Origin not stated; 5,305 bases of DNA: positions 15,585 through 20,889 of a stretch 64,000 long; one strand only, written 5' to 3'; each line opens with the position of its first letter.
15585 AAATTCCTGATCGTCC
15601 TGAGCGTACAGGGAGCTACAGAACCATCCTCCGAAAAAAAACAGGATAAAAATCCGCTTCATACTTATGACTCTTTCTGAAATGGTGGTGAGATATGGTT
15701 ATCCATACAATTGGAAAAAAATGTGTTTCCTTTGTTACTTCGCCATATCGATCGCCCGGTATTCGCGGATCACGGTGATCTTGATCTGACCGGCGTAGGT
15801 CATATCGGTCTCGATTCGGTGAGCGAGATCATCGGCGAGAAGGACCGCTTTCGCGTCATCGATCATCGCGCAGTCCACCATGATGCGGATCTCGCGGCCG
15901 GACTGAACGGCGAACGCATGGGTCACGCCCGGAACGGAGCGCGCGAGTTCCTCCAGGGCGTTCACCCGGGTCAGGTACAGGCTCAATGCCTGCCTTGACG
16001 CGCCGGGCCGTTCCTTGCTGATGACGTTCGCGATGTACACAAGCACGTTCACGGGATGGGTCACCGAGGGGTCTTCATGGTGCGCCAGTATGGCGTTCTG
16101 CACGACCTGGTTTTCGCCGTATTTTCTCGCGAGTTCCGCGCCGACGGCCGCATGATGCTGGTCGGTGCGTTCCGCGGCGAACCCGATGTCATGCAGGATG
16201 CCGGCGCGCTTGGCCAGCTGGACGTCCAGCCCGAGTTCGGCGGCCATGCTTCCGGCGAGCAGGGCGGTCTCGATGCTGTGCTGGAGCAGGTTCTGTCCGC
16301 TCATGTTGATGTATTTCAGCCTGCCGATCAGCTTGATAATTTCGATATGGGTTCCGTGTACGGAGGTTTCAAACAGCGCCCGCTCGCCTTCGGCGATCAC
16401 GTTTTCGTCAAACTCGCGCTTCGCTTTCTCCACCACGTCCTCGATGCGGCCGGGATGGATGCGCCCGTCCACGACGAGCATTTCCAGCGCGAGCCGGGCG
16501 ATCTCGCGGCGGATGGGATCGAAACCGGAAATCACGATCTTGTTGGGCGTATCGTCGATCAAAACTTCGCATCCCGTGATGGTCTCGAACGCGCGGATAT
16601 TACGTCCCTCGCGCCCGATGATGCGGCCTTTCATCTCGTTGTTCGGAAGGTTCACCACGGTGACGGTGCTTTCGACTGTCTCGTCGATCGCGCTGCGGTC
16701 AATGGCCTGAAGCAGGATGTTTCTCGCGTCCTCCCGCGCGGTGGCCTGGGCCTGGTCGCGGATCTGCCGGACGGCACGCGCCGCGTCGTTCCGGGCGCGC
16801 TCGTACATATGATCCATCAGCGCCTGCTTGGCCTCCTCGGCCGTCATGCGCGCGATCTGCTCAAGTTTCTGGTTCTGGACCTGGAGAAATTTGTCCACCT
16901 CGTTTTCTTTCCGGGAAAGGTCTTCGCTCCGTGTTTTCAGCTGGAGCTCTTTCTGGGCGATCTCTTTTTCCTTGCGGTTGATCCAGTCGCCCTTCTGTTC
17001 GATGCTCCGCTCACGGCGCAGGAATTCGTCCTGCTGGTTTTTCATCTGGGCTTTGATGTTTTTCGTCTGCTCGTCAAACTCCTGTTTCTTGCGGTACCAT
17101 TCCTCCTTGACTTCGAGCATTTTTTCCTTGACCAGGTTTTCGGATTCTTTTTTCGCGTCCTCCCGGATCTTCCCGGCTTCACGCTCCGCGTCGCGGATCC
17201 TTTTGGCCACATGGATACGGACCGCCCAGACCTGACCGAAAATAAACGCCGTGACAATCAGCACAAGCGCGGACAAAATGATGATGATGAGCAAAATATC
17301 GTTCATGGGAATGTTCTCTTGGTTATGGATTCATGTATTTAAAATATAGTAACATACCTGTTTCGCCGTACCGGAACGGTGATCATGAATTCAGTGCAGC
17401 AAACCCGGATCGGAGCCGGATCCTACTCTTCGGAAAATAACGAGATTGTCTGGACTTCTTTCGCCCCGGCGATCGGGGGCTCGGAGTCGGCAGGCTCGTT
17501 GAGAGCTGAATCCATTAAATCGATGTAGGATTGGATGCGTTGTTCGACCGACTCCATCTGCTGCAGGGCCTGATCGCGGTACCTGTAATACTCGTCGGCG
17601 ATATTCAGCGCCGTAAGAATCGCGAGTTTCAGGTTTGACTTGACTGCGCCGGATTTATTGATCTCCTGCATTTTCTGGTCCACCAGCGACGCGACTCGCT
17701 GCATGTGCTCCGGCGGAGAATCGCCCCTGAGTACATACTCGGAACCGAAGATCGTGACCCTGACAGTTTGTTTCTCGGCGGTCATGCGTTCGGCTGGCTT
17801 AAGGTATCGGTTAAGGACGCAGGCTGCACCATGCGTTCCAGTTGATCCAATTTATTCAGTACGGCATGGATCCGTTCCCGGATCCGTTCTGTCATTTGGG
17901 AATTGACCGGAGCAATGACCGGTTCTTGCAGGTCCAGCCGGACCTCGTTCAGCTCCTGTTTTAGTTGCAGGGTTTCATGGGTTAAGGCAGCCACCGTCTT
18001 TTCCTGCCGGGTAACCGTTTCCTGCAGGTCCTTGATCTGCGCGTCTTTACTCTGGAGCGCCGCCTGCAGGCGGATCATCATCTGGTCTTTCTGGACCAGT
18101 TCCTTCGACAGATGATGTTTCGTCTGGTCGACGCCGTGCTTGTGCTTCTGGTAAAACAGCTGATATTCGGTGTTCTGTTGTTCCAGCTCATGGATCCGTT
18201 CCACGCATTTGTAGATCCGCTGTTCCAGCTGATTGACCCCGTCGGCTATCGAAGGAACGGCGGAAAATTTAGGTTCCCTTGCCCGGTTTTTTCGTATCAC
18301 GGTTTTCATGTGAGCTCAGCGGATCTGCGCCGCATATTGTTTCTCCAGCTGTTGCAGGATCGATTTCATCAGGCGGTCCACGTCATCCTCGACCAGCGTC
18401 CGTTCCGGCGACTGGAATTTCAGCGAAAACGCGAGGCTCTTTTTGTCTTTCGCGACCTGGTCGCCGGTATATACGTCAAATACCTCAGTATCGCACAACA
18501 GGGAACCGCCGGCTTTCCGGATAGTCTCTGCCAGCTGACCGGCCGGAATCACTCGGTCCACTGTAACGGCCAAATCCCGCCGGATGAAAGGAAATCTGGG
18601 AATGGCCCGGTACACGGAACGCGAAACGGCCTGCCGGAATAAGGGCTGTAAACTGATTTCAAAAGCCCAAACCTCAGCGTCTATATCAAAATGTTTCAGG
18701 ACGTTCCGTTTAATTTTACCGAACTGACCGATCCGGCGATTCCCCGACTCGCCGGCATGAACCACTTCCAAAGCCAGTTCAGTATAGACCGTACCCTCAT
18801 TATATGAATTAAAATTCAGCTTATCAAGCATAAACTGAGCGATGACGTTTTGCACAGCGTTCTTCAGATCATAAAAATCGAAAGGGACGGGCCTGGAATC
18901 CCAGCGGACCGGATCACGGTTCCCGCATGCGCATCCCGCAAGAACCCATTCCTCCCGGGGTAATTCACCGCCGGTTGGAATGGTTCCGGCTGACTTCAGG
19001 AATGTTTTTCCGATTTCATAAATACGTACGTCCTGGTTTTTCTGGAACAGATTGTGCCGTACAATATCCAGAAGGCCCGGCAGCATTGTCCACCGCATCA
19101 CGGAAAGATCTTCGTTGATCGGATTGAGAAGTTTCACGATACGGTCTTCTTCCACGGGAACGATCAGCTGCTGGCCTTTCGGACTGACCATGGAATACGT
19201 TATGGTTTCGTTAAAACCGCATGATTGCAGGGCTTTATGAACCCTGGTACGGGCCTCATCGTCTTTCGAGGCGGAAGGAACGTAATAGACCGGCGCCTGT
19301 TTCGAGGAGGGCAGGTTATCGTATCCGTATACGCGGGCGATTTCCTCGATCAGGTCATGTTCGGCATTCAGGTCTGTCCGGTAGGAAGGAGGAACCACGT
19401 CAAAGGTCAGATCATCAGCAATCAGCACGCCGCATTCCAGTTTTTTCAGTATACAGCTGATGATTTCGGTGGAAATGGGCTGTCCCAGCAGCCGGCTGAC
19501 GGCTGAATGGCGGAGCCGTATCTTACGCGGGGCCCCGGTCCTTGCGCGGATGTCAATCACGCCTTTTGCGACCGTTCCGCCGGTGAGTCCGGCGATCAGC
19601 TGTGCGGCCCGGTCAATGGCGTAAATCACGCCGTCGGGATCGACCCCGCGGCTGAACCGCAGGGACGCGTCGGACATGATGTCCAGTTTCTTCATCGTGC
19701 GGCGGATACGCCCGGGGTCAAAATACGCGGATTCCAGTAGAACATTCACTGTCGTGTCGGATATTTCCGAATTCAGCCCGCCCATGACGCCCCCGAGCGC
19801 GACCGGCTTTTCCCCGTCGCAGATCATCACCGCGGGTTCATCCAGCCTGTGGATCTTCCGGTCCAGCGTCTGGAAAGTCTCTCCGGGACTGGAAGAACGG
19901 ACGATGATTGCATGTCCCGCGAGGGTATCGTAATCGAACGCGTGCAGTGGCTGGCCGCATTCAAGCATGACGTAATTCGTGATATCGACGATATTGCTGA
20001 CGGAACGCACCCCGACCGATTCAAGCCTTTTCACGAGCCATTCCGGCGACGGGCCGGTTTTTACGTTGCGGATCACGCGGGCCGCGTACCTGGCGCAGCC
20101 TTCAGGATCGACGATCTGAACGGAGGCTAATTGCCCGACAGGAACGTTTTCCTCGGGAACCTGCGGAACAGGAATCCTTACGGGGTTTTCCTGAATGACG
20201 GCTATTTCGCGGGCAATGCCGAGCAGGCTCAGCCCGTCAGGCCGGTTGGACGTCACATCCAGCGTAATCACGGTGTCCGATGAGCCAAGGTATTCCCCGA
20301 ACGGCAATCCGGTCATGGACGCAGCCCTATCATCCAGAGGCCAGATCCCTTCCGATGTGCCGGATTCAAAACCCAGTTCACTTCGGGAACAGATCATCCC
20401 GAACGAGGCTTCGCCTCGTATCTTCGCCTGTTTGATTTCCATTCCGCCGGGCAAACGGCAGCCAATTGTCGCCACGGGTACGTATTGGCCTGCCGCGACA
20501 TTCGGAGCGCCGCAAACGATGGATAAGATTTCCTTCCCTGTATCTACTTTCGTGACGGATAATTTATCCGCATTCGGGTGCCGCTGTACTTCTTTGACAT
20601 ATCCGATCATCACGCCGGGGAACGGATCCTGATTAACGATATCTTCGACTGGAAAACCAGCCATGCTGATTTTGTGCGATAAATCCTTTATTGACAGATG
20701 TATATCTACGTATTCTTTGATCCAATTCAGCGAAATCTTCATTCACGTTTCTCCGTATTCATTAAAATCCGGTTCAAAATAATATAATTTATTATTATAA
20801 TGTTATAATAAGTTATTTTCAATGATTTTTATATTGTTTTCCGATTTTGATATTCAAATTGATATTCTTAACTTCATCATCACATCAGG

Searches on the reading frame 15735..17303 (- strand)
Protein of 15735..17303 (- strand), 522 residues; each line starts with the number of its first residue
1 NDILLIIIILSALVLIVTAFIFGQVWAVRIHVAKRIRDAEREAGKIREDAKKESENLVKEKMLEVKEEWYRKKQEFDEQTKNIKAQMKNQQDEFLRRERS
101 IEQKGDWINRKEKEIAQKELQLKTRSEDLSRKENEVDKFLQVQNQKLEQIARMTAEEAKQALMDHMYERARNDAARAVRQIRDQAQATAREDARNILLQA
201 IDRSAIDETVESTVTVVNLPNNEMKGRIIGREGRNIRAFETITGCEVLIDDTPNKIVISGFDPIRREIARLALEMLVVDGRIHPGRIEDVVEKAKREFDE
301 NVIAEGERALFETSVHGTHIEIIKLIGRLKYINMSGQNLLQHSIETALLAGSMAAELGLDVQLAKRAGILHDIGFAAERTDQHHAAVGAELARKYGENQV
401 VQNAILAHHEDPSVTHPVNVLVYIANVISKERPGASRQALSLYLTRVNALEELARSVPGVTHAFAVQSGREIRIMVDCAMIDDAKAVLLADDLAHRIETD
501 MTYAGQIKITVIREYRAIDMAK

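Call 96: search_protein_families(library=pfam, proteins=[window:15735-17303:-], max_evalue=0.0001)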
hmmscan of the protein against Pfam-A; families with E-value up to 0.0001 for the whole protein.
window:15735-17303:- (522 aa): 3 families
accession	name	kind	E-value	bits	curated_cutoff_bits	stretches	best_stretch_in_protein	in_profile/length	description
PF12072.13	RNase_Y_N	-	8e-40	136.9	32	1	8-207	2-200/201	RNase Y N-terminal region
PF01966.28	HD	-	2.8e-16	60.3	22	1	340-426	2-111/116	HD domain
PF00013.35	KH_1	-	3.2e-09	36.9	21.5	1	217-273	4-64/66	KH domain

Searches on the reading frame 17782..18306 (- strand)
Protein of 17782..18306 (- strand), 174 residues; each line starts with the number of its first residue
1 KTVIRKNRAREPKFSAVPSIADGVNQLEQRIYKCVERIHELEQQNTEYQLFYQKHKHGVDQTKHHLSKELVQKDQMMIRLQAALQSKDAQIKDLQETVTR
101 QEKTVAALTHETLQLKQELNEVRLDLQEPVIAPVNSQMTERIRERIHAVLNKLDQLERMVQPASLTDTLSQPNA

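Call 96: search_protein_families(library=pfam, proteins=[window:17782-18306:-], max_evalue=0.0001)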
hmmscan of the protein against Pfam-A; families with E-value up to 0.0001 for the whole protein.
window:17782-18306:- (174 aa): 1 family
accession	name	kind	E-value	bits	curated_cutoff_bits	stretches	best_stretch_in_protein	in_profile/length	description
PF06005.17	ZapB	-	4.8e-05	24.2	31.5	0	24-85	6-67/71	Cell division protein ZapB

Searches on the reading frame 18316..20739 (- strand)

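Call 96: search_protein_families(library=pfam, proteins=[window:18316-20739:-], max_evalue=0.0001)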
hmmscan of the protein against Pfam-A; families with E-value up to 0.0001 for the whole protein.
window:18316-20739:- (807 aa): 5 families
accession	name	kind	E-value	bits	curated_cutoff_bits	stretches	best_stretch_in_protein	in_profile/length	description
PF03483.22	B3_4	-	2.7e-67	226.2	29.3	1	215-386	2-173/174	B3/4 domain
PF17759.6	tRNA_synthFbeta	-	5.1e-50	170.4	22.4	1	491-697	16-214/214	Phenylalanyl tRNA synthetase beta chain CLM domain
PF03147.19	FDX-ACB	-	9.9e-29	100.1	31.1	1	714-807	1-94/94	Ferredoxin-fold anticodon binding domain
PF01588.26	tRNA_bind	-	1.9e-19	70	27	1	44-134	2-86/96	Putative tRNA binding domain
PF03484.21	B5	-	2.7e-19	69.6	28.6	1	407-473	1-67/67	tRNA synthetase B5 domain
